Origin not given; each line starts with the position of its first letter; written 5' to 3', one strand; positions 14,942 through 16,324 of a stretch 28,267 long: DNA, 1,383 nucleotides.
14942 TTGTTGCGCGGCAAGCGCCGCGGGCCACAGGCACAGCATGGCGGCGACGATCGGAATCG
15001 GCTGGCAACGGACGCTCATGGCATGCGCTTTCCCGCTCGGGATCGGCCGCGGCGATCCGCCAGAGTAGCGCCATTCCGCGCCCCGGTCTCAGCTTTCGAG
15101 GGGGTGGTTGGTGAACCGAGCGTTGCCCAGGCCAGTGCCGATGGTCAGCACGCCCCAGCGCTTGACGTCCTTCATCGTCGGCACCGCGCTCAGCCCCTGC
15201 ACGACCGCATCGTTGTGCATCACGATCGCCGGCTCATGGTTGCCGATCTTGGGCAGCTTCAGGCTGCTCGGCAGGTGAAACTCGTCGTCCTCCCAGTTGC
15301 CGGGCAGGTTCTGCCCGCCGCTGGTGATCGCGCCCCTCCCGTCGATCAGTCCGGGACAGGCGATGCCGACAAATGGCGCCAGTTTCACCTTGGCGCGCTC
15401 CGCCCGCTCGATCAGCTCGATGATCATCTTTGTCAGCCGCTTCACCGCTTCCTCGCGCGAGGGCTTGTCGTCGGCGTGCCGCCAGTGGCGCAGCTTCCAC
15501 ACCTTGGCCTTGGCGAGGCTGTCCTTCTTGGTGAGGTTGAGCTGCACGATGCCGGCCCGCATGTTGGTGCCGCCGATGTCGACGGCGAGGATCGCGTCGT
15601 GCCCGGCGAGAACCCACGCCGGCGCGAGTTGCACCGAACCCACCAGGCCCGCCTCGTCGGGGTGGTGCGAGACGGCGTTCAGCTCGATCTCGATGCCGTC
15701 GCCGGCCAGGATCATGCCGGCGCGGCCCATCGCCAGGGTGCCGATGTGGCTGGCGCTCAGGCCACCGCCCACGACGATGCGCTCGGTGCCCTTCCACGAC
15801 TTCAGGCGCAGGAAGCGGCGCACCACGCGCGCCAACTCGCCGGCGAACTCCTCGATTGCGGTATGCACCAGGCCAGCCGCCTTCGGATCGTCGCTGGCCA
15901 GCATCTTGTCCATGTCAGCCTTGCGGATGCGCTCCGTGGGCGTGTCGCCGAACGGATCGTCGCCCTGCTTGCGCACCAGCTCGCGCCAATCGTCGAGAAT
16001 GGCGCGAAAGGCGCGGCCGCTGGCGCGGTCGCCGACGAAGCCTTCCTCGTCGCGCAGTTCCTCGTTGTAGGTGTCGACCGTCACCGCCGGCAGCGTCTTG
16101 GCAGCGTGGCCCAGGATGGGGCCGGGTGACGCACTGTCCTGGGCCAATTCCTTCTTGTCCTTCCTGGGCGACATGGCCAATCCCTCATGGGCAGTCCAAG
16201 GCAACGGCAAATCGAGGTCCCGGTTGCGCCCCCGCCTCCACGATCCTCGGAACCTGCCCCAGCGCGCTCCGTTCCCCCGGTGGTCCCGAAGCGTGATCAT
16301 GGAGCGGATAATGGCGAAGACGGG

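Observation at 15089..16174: Circularly permuted ROK-family kinase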

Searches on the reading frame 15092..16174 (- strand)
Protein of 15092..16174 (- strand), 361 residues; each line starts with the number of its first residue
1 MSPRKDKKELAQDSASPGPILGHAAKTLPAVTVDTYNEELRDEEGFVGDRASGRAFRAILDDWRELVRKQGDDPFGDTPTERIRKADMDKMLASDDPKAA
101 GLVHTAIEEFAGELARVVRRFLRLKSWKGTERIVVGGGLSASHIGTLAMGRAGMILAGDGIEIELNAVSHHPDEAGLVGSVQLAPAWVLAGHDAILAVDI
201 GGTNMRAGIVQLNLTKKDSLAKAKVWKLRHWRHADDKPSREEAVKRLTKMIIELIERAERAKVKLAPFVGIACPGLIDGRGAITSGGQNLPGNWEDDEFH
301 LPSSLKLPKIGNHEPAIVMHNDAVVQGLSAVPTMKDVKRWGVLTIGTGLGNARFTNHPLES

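Call 4: search_protein_families(library=pfam, proteins=[window:15092-16174:-], max_evalue=10)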
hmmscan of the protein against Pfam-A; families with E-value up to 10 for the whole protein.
window:15092-16174:- (361 aa): 2 families
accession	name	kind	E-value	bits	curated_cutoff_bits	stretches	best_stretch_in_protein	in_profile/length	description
PF00480.26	ROK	-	1.7e-10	41.3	22.9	2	196-356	2-141/294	ROK family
PF00349.27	Hexokinase_1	-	0.015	15.5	24.3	1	194-229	58-92/201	Hexokinase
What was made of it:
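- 15089..16174 (-): Complete CDS (361 codons plus stop) of the circularly permuted ROK-type kinase. Pfam ROK hit above its cut-off (call 4).
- On ROK family (PF00480): The best stretch covers only profile positions 2-141 of 294 (call 4).
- Checked: Pfam ROK matches residues 196-356 to profile positions 2-141 of 294 (41.3 bits, cut-off 22.9; call 4).
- Pfam ROK covers residues 196-356, equal to profile positions 2-141 (call 4).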

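Call 5: search_protein_families(library=ncbifam, proteins=[window:15092-16174:-], max_evalue=10)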
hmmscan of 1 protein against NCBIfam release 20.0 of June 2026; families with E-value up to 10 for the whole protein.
window:15092-16174:- (361 aa): 6 families
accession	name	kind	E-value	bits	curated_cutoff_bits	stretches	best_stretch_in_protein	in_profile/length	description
NF042998.1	bglucokin_BglK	equivalog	0.0001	21.7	550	2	195-358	3-141/291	beta-glucoside kinase BglK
TIGR00744.1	ROK_glcA_fam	subfamily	0.00063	19.1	260.35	1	196-352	1-138/318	ROK family glucokinase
NF047821.1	NactlManKinNanK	equivalog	0.0021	17.7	450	2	110-184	217-286/288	N-acetylmannosamine kinase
NF003461.0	PRK05082.1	subfamily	0.011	15.1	283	1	195-221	3-31/291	N-acetylmannosamine kinase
NF009073.0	PRK12408.1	subfamily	0.02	14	240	1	188-250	11-69/338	glucokinase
NF007251.0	PRK09698.1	equivalog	0.039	13.2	253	1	192-353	5-147/304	allose kinase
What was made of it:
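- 15620..16117 (-): Residues 20-185: the part that is C-terminal in canonical ROK. It holds lobe II from strand 3' onward, the adenosine motif and the last helix. Key residues: His23; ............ 45-56; VVGGGLS 134-140; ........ 173-180. NanK model positions 217-286 (call 5).
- On Named ROK subfamilies of NCBIfam (BglK, GlcA-type glucokinase, NanK, AlsK): All others are far below their cut-offs (call 5).
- Checked: An NCBIfam NanK model matches residues 110-184 to positions 217-286 of 288 (call 5).
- A NanK model covers residues 110-184, equal to positions 217-286 (call 5).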

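Call 6: search_solved_structures(query=window:15092-16174:-, max_evalue=10, show_alignments=3)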
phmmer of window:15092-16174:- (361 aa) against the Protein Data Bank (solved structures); distinct sequences matched with E-value up to 10: 7.
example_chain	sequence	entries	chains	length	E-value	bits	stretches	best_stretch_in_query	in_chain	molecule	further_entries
1woq_A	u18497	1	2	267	0.00081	21.9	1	195-353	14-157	Inorganic polyphosphate/ATP-glucomannokinase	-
2yhw_A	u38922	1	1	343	0.0031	19.9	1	169-353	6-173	BIFUNCTIONAL UDP-N-ACETYLGLUCOSAMINE 2-EPIMERASE/N-ACETYLMANNOSAMINE KINASE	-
2yhy_A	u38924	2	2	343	0.0037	19.7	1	169-353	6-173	BIFUNCTIONAL UDP-N-ACETYLGLUCOSAMINE 2-EPIMERASE/N-ACETYLMANNOSAMINE KINASE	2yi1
3eo3_A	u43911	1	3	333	0.036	16.5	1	193-353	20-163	Bifunctional UDP-N-acetylglucosamine 2-epimerase/N-acetylmannosamine kinase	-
5nck_A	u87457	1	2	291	0.17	14.3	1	240-358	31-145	N-acetylmannosamine kinase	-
3vov_A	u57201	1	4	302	0.23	13.8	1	238-294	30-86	Glucokinase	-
4c23_A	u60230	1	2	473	2.1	10.7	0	54-154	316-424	L-FUCULOSE KINASE FUCK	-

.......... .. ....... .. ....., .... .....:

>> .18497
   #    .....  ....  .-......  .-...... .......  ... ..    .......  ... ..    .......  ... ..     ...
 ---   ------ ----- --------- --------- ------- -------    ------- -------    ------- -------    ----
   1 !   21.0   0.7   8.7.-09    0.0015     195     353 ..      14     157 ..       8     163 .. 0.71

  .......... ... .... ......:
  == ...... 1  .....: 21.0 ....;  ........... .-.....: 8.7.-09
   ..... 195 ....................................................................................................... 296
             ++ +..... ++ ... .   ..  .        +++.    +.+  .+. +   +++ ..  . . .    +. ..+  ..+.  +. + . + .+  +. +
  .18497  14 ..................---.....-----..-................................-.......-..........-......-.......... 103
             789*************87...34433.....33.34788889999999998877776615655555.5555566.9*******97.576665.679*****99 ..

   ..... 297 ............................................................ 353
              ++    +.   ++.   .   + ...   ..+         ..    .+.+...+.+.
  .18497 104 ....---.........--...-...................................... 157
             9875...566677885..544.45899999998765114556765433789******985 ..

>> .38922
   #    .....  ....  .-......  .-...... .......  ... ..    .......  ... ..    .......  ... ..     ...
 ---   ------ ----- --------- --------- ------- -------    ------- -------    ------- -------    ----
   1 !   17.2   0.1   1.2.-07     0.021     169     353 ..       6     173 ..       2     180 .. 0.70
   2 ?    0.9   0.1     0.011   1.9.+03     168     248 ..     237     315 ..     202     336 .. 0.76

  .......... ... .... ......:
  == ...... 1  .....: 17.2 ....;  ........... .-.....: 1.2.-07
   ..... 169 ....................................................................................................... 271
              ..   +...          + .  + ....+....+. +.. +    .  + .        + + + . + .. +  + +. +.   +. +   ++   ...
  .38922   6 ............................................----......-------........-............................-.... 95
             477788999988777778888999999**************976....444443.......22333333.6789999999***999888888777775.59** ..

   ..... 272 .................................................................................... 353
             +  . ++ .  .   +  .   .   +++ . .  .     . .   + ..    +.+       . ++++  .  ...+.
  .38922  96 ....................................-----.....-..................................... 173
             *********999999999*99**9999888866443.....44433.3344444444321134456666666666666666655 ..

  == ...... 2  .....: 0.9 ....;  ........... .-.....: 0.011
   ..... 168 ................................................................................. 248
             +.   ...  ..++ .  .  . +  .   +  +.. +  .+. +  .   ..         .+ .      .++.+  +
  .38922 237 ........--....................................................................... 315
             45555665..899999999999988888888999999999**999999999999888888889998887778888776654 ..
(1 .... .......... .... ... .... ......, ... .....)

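Call 7: find_homologous_proteins(query=window:15092-16174:-)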
Query window:15092-16174:- (361 aa): 8000 proteins with E <= 0.001 among 8000 candidates; the best 120 are listed.
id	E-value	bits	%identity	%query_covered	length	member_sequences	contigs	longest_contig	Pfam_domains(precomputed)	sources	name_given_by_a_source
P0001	5.4e-238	807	100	100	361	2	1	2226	PF00480.27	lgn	-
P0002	1.5e-216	737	91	100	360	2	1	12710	PF00480.27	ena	-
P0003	2.1e-208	710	86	100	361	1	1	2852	PF00480.27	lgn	-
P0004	6.0e-207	705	86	100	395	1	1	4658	PF00480.27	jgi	jgi:hypothetical protein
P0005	1.3e-206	704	87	100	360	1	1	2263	PF00480.27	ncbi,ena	-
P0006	4.9e-203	692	84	100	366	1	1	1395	PF00480.27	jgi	jgi:hypothetical protein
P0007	2.6e-202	690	83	100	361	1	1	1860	PF00480.27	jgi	jgi:hypothetical protein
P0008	1.5e-200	684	83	100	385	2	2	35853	PF00480.27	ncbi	ncbi:MAG: ROK family protein [Reyranellaceae bacterium]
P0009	3.9e-199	679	83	100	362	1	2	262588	PF00480.27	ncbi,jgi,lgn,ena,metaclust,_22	metaclust:\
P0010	5.9e-199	679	83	100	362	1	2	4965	PF00480.27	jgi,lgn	jgi:hypothetical protein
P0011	1.6e-198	677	83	100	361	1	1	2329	PF00480.27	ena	-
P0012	6.2e-195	665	81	100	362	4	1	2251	PF00480.27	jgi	jgi:hypothetical protein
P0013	1.9e-193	661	83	95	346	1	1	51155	PF00480.27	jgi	-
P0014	6.3e-186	636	80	96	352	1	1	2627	PF00480.27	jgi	jgi:hypothetical protein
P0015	3.3e-185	633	79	95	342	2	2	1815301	PF00480.27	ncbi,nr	ncbi:MAG: ROK family protein [Alphaproteobacteria bacterium]|nr:ROK family protein [Alphaproteobacte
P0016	7.2e-177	606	76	100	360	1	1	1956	PF00480.27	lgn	-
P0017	1.3e-161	556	69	95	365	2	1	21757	PF00480.27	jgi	jgi:predicted NBD/HSP70 family sugar kinase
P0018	5.2e-161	554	71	96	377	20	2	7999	PF00480.27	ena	-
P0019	9.7e-161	553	71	97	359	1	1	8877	PF00480.27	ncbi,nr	ncbi:MAG: ROK family protein [Reyranella sp.]|nr:MAG: ROK family protein [Reyranella sp.]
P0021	1.9e-160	552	71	97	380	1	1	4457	PF00480.27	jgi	jgi:hypothetical protein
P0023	6.3e-160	550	71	96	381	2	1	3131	PF00480.27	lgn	-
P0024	8.9e-160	550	70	96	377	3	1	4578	PF00480.27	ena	-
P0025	1.3e-159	549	69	95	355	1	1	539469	PF00480.27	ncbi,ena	-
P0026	2.3e-159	548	69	95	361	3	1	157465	PF00480.27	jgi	jgi:predicted NBD/HSP70 family sugar kinase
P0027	3.5e-159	548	69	95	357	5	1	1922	PF00480.27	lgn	-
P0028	4.6e-159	547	70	93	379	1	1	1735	PF00480.27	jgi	jgi:hypothetical protein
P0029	5.5e-159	547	68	98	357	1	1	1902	PF00480.27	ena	-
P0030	7.0e-159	547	68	98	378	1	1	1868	PF00480.27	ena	-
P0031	9.3e-159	546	68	98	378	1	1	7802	PF00480.27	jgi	jgi:hypothetical protein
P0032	9.7e-159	546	68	98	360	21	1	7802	PF00480.27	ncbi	-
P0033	1.0e-158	546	68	98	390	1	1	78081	PF00480.27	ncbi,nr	ncbi:MAG: ROK family protein [Alphaproteobacteria bacterium]|nr:ROK family protein [Alphaproteobacte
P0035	2.0e-158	545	69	95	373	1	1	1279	PF00480.27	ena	-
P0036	2.1e-158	545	69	95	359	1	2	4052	PF00480.27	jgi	jgi:predicted NBD/HSP70 family sugar kinase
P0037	2.1e-158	545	68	99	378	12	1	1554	PF00480.27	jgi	-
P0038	2.1e-158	545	68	98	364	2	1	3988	PF00480.27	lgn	-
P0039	2.3e-158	545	70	96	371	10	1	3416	PF00480.27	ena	-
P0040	2.3e-158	545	69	95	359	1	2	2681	PF00480.27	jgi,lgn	jgi:predicted NBD/HSP70 family sugar kinase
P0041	2.8e-158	545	69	97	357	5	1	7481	PF00480.27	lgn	-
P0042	2.8e-158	545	68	95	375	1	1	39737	PF00480.27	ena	-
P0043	2.9e-158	545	68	98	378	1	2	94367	PF00480.27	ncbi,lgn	-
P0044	2.9e-158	545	68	98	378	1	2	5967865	PF00480.27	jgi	jgi:hypothetical protein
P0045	2.9e-158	545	68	95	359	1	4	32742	PF00480.27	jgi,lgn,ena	jgi:predicted NBD/HSP70 family sugar kinase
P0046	3.0e-158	545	68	98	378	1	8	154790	PF00480.27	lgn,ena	-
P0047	3.5e-158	545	68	98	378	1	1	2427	PF00480.27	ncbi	-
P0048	4.2e-158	544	70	94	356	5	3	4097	PF00480.27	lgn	-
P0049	4.3e-158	544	67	98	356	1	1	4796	PF00480.27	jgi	jgi:predicted NBD/HSP70 family sugar kinase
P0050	4.7e-158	544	68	98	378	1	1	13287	PF00480.27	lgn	-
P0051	4.8e-158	544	69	95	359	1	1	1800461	PF00480.27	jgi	jgi:predicted NBD/HSP70 family sugar kinase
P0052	6.4e-158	544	70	99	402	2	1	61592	PF00480.27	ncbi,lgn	-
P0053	7.5e-158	543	68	98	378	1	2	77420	PF00480.27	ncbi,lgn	-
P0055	8.1e-158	543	67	98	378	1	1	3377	PF00480.27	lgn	-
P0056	8.4e-158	543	68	98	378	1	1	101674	PF00480.27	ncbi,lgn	-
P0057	8.6e-158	543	69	94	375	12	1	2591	PF00480.27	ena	-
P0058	8.6e-158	543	70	95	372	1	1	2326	PF00480.27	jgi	jgi:predicted NBD/HSP70 family sugar kinase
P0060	9.3e-158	543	68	98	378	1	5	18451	PF00480.27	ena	-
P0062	9.6e-158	543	68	98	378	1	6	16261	PF00480.27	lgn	-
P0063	9.7e-158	543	68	98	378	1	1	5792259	PF00480.27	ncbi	-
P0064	1.0e-157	543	70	95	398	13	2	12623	PF00480.27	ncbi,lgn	-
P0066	1.3e-157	543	68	98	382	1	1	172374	PF00480.27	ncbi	ncbi:MAG: ROK family protein [Reyranellaceae bacterium]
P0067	1.4e-157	543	69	96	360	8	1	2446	PF00480.27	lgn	-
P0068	1.4e-157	543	68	98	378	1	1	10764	PF00480.27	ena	-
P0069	1.4e-157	543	68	95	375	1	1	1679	PF00480.27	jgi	jgi:hypothetical protein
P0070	1.5e-157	542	68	95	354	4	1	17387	PF00480.27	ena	-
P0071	1.6e-157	542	70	94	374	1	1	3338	PF00480.27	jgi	jgi:hypothetical protein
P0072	1.7e-157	542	68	98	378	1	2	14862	PF00480.27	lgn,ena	-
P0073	1.8e-157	542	69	94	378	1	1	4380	PF00480.27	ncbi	-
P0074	1.8e-157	542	70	95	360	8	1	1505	PF00480.27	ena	-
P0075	2.1e-157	542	68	95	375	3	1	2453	PF00480.27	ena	-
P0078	2.4e-157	542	68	98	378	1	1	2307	PF00480.27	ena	-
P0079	2.9e-157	542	71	93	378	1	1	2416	PF00480.27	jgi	jgi:predicted NBD/HSP70 family sugar kinase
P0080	3.3e-157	541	68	98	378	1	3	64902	PF00480.27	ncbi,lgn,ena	-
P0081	3.3e-157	541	69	93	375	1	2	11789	PF00480.27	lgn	-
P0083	3.5e-157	541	67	99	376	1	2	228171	PF00480.27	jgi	jgi:hypothetical protein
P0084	4.3e-157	541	68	98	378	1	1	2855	PF00480.27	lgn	-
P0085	4.6e-157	541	70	96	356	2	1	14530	PF00480.27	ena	-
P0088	5.8e-157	541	68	95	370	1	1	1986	PF00480.27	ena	-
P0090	6.8e-157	540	67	99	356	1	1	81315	PF00480.27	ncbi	-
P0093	7.3e-157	540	68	98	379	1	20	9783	PF00480.27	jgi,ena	jgi:predicted NBD/HSP70 family sugar kinase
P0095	7.8e-157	540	68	98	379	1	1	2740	PF00480.27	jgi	jgi:hypothetical protein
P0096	8.0e-157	540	68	98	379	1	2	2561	PF00480.27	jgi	jgi:predicted NBD/HSP70 family sugar kinase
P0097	8.6e-157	540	70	94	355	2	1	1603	PF00480.27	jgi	jgi:predicted NBD/HSP70 family sugar kinase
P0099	1.0e-156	540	68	96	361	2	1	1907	PF00480.27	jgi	jgi:predicted NBD/HSP70 family sugar kinase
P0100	1.0e-156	540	68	98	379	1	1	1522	PF00480.27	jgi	jgi:hypothetical protein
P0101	1.1e-156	540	68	97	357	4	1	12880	PF00480.27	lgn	-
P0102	1.2e-156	540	68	96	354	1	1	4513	PF00480.27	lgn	-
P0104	1.2e-156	539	68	96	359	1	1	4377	PF00480.27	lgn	-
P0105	1.3e-156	539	67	98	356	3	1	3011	PF00480.27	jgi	jgi:predicted NBD/HSP70 family sugar kinase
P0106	1.3e-156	539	70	93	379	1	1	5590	PF00480.27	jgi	-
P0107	1.3e-156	539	70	93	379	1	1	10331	PF00480.27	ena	-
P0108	1.4e-156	539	68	95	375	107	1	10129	PF00480.27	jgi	jgi:hypothetical protein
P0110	1.8e-156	539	68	97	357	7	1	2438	PF00480.27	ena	-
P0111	2.0e-156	539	67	96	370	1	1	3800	PF00480.27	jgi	jgi:predicted NBD/HSP70 family sugar kinase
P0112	2.3e-156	539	68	96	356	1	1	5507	PF00480.27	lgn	-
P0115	2.9e-156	538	70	96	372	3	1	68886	PF00480.27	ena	-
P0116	3.1e-156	538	67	96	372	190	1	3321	PF00480.27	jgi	jgi:predicted NBD/HSP70 family sugar kinase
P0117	3.5e-156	538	67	96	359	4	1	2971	PF00480.27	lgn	-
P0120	6.8e-156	537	68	96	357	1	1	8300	PF00480.27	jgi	jgi:predicted NBD/HSP70 family sugar kinase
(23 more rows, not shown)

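Call 16: search_protein_representatives(protein=window:15092-16174:-)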
Query: 361 residues. Proteins with E-value up to 0.001 (for the whole library): 1281; up to 1e-10: 824; up to 1e-30: 197. The best 150 are listed.
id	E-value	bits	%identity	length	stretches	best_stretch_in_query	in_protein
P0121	1.6e-125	435.4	54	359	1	15-357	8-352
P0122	7.6e-111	387.2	52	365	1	20-357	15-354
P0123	1.6e-100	353.2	55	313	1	18-306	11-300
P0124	1.4e-93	330.4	49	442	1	21-356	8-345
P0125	4.8e-92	325.3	50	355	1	22-356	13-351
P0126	5.6e-91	321.8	47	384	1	3-356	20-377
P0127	1.3e-88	314.1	47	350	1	23-355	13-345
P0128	4.0e-88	312.4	48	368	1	15-356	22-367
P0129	5.2e-88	312.0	59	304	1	19-275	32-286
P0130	2.5e-87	309.8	44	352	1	19-359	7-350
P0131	8.2e-85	301.5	47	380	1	21-356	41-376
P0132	2.8e-81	289.9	42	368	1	18-355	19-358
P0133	7.0e-81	288.6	47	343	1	22-357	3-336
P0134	9.0e-80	284.9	56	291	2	18-178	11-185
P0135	1.9e-79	283.9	47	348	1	16-356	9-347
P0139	9.4e-78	278.3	44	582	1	24-356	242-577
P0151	5.5e-67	242.9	41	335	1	31-356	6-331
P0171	1.2e-58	215.4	38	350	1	52-360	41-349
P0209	3.4e-45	171.2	39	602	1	104-357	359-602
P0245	3.5e-39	151.4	36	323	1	102-358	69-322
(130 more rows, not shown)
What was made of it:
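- At least 8000 clusters at 90% identity, and 1281 clusters at 50% identity (calls 7, 16).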
